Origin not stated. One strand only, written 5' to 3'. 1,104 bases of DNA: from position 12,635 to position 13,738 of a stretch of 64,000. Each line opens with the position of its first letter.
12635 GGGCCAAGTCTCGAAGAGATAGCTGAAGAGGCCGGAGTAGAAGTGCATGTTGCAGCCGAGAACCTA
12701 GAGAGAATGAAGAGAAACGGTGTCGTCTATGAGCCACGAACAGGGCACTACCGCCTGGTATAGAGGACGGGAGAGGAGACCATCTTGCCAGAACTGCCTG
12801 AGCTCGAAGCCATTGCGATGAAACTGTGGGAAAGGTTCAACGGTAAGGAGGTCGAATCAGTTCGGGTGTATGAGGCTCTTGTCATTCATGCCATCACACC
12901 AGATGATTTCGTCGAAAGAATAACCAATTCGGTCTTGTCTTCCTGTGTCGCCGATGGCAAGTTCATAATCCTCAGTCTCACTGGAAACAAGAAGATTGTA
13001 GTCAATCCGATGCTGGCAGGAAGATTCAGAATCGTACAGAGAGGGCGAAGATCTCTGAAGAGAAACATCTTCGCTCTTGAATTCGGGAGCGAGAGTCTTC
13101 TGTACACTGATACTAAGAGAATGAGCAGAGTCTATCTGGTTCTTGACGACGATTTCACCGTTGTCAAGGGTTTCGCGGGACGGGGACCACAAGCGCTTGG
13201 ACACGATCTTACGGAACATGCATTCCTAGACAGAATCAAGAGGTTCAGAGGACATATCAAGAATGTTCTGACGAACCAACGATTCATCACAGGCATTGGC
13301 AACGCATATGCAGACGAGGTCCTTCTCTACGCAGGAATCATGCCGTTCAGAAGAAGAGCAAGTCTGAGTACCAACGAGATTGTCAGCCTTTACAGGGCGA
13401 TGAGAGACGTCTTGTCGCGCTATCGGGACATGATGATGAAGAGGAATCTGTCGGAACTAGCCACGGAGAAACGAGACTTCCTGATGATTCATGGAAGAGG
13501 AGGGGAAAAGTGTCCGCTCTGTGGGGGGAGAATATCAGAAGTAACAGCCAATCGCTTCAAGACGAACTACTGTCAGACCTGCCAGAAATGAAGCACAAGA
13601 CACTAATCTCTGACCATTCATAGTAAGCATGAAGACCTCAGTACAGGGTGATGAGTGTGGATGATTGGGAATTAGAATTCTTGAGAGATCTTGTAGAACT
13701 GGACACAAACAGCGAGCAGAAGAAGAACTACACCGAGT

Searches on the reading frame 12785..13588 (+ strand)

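Call 4: search_protein_families(library=pfam, proteins=[window:12785-13588:+], max_evalue=1)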
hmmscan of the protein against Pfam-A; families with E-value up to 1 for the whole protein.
window:12785-13588:+ (268 aa): 7 families
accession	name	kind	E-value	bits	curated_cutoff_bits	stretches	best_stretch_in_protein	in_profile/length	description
PF01149.29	Fapy_DNA_glyco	-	1.5e-17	64.7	25.5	1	1-116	1-117/117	Formamidopyrimidine-DNA glycosylase N-terminal domain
PF06831.19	H2TH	-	8.4e-15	55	34.7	1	134-212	2-80/93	Formamidopyrimidine-DNA glycosylase H2TH domain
PF06827.20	zf-FPG_IleRS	-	3.5e-05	24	21.3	1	240-268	1-29/30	Zinc finger found in FPG and IleRS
PF05833.16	NFACT_N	-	0.011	15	31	1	143-220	174-250/456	NFACT N-terminal and middle domains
PF13453.11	Zn_ribbon_TFIIB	-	0.021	14.7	22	1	242-266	1-25/41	Transcription factor zinc-finger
PF04423.19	Rad50_zn_hook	-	0.06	13.6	24.3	1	232-259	12-38/52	Rad50 zinc hook motif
PF12760.12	Zn_ribbon_IS1595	-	0.24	11.8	25.4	1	240-268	18-45/46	Transposase zinc-ribbon domain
